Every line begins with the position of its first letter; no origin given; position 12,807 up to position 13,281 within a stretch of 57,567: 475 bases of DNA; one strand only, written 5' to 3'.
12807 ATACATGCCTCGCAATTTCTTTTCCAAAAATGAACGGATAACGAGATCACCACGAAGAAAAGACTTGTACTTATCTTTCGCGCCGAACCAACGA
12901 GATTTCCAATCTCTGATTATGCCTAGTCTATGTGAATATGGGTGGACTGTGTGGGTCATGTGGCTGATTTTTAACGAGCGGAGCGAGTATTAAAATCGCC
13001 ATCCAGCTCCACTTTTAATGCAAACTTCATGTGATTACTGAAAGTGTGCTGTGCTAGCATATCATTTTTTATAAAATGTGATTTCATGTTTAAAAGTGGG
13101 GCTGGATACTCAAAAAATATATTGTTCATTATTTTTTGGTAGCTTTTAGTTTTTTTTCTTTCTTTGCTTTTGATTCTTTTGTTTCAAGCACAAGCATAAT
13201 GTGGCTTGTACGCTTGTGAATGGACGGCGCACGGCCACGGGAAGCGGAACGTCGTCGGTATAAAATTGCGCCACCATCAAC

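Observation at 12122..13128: Two paralogous ~165-nt structured spacers flank rpsC inside the S10 operon and show compensatory base changes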

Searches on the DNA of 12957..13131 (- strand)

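Call 34: build_rna_model(alignment_id=A1)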
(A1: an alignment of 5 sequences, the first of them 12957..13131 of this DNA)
Model R1 built from alignment A1 (5 sequences, 192 columns); structure: RNAalifold consensus.
model positions 172; base pairs 38; branch points 1; effective number of sequences 1.7; information 0.59 bits per position. Calibrated on 0.2 Mb of random sequence (short: E-values are rough).
structure used (alignment columns):
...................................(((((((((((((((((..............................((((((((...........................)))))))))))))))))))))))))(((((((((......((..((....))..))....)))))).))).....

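Call 35: search_with_rna_model(model_id=R1, sources=[window, L001, L002, L003, L004, L005, L006, L007, L008, L009, L010, L011, L012, L013, L014, L015, L016, L017, L018, L019, L020, L022, L024, L025, L026, L027, L148, L150, L151], max_evalue=10, show_alignments=0)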
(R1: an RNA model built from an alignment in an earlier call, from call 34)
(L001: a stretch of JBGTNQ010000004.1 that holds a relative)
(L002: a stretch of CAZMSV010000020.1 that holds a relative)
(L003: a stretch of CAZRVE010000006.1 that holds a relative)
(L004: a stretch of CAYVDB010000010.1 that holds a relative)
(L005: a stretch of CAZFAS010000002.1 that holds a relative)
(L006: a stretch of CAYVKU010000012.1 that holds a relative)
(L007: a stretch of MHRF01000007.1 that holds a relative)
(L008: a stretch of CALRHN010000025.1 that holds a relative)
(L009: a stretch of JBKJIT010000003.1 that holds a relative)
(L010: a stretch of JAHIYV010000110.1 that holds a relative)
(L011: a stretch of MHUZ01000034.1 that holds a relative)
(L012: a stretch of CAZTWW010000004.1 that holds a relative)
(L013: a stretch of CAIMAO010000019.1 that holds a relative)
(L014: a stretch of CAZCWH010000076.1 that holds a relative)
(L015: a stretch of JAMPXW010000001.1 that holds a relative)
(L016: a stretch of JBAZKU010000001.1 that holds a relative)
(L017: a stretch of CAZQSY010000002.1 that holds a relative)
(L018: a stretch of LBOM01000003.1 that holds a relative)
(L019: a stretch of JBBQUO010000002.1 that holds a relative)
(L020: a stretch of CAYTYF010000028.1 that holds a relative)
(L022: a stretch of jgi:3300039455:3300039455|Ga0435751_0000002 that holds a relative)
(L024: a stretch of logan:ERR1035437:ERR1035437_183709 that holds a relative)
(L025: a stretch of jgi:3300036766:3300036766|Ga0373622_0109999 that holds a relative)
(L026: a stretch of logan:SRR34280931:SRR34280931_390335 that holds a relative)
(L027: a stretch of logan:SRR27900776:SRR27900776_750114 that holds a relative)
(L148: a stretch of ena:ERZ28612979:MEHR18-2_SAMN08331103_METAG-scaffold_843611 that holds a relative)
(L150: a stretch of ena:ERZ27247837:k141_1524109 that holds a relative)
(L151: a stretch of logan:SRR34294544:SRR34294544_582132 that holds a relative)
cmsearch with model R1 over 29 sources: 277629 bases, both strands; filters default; matches with E-value up to 10: 16.
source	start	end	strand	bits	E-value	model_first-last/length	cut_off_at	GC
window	12957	13128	-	191.9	3.3e-43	1-172/172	no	0.35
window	12119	12290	-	172.4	1.6e-38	1-172/172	no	0.3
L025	1807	1984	+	165.2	8.6e-37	1-172/172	no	0.37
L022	12096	12267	+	164.5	1.2e-36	1-172/172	no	0.34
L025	1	127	+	119.5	7.4e-26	52-172/172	5'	0.38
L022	12073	12244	-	71.8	2e-14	1-172/172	no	0.37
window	12142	12313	+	47.6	1.3e-08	1-172/172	no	0.3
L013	3087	3176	+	44.5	7e-08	1-172/172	no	0.29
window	47712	47927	+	44.5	7.3e-08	1-172/172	no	0.42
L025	1779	1954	-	44.4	7.4e-08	1-172/172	no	0.36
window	12980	13145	+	37.5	3.3e-06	1-172/172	no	0.33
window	9540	9621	-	26.7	0.0013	1-172/172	no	0.46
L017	8505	8642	+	14.3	1.2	1-172/172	no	0.46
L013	1343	1481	+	13.7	1.7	1-172/172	no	0.29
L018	439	566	+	12.4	3.5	1-172/172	no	0.3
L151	7967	8074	+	11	7.4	1-172/172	no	0.38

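Call 36: search_with_rna_model(model_id=R1, sources=[window, L013], max_evalue=0.01, show_alignments=8)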
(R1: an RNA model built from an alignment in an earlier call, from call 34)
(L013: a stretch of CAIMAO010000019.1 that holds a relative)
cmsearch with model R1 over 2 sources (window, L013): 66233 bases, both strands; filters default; matches with E-value up to 0.01: 7.
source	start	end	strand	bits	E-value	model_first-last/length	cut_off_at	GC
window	12957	13128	-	191.9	7.9e-44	1-172/172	no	0.35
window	12119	12290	-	172.4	3.8e-39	1-172/172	no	0.3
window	12142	12313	+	47.6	3.1e-09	1-172/172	no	0.3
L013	3087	3176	+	44.5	1.7e-08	1-172/172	no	0.29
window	47712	47927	+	44.5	1.7e-08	1-172/172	no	0.42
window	12980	13145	+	37.5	7.8e-07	1-172/172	no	0.33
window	9540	9621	-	26.7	0.00032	1-172/172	no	0.46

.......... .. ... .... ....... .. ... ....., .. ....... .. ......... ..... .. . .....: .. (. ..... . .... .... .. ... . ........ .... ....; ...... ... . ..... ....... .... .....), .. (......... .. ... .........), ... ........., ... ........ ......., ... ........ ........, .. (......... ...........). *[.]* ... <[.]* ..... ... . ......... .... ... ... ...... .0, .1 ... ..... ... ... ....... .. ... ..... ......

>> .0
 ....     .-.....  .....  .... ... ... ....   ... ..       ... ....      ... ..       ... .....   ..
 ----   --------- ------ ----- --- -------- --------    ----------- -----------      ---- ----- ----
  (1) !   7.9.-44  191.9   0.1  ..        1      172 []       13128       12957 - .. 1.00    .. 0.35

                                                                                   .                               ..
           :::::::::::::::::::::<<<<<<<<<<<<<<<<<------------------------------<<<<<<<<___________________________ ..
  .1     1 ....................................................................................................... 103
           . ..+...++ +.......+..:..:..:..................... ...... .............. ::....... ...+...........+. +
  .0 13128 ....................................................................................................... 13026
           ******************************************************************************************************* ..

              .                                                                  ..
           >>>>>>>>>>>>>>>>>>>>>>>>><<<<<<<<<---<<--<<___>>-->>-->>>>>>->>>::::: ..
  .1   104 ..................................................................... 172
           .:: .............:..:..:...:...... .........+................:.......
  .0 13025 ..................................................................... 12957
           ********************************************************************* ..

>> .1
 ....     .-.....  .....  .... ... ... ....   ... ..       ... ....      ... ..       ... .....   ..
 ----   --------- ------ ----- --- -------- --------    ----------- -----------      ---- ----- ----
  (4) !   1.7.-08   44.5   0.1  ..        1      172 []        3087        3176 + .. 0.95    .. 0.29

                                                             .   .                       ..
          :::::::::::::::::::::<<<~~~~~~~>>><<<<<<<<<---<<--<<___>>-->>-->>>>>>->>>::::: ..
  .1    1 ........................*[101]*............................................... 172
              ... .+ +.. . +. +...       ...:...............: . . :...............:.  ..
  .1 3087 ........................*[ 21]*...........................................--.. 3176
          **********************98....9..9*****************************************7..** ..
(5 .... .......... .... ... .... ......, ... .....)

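Call 46: search_with_rna_model(model_id=R1, sources=[L152, L153, L154, L155, L156], max_evalue=1, show_alignments=6)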
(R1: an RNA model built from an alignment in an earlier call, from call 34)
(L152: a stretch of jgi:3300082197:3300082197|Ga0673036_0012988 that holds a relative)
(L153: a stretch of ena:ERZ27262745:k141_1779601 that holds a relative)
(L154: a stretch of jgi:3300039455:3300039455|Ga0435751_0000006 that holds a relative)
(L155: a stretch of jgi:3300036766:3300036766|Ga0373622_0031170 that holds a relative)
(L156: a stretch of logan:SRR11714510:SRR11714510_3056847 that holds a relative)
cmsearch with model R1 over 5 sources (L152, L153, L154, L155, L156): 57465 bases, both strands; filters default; matches with E-value up to 1: 9.
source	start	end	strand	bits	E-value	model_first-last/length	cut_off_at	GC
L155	663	878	+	52.4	1.9e-10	1-172/172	no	0.45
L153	5725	5940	+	50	6.9e-10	1-172/172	no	0.42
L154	5711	5926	+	50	6.9e-10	1-172/172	no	0.42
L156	1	63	+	31.8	1.6e-05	107-172/172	5'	0.32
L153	7493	7530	-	17.7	0.039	22-128/172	no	0.39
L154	7479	7516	-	17.7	0.039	22-128/172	no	0.39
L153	7493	7530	+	15.4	0.14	22-128/172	no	0.39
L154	7479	7516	+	15.4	0.14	22-128/172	no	0.39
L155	5788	5865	-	11.9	0.95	1-172/172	no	0.49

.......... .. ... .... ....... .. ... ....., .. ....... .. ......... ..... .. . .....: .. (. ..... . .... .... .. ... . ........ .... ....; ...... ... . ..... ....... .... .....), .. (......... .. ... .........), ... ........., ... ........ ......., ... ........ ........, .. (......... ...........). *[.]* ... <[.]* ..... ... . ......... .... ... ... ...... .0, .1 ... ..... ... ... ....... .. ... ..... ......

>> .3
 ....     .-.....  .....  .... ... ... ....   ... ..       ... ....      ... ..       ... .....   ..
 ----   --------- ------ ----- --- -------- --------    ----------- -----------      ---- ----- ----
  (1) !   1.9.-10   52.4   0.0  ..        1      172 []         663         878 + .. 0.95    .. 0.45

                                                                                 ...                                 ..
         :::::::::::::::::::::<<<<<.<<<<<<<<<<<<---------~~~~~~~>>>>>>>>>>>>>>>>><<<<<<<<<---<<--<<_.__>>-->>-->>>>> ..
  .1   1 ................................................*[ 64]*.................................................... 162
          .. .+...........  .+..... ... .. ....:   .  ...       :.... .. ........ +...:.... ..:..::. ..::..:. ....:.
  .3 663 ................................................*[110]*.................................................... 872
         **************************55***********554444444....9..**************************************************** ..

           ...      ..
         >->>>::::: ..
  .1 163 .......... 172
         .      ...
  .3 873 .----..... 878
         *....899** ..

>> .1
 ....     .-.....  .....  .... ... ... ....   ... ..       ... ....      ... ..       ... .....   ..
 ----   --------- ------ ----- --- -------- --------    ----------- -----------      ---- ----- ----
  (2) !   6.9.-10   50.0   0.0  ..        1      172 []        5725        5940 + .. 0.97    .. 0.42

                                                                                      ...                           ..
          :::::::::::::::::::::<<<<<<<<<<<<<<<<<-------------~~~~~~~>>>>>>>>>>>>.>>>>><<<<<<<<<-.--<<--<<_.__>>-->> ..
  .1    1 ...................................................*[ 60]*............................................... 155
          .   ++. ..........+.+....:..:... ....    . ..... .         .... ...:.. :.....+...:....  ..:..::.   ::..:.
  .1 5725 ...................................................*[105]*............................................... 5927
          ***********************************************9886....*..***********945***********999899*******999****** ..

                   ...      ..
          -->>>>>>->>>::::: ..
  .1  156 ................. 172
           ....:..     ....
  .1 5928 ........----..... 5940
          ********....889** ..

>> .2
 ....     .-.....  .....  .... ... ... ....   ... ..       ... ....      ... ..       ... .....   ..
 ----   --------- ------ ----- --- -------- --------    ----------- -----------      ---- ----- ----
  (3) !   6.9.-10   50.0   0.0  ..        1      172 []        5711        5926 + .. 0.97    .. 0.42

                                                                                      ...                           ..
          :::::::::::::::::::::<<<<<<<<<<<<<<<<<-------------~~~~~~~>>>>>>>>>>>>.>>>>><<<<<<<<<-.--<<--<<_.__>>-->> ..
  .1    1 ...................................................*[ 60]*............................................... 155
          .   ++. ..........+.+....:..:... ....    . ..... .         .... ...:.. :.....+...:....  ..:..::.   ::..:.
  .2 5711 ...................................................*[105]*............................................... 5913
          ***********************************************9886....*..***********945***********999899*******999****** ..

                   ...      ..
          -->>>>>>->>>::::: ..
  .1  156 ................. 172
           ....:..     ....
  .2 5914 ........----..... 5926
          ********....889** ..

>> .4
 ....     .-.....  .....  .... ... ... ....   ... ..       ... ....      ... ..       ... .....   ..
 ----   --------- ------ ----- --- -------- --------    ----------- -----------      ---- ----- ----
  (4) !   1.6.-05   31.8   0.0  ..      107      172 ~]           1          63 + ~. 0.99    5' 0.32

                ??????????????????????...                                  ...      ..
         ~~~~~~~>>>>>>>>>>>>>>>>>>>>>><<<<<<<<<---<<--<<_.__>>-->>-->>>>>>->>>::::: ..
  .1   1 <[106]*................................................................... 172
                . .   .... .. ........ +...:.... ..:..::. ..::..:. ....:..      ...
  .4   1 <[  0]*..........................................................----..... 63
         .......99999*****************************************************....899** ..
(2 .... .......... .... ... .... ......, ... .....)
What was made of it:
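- The nusA copy is orthologous in three genomes (calls 36, 46).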

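Call 60: build_rna_model(alignment_id=A5, structure=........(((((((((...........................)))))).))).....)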
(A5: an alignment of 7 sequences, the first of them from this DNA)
Model R2 built from alignment A5 (7 sequences, 59 columns); structure: as given.
model positions 51; base pairs 9; branch points 0; effective number of sequences 7; information 1.048 bits per position. Calibrated on 0.2 Mb of random sequence (short: E-values are rough).
structure used (alignment columns):
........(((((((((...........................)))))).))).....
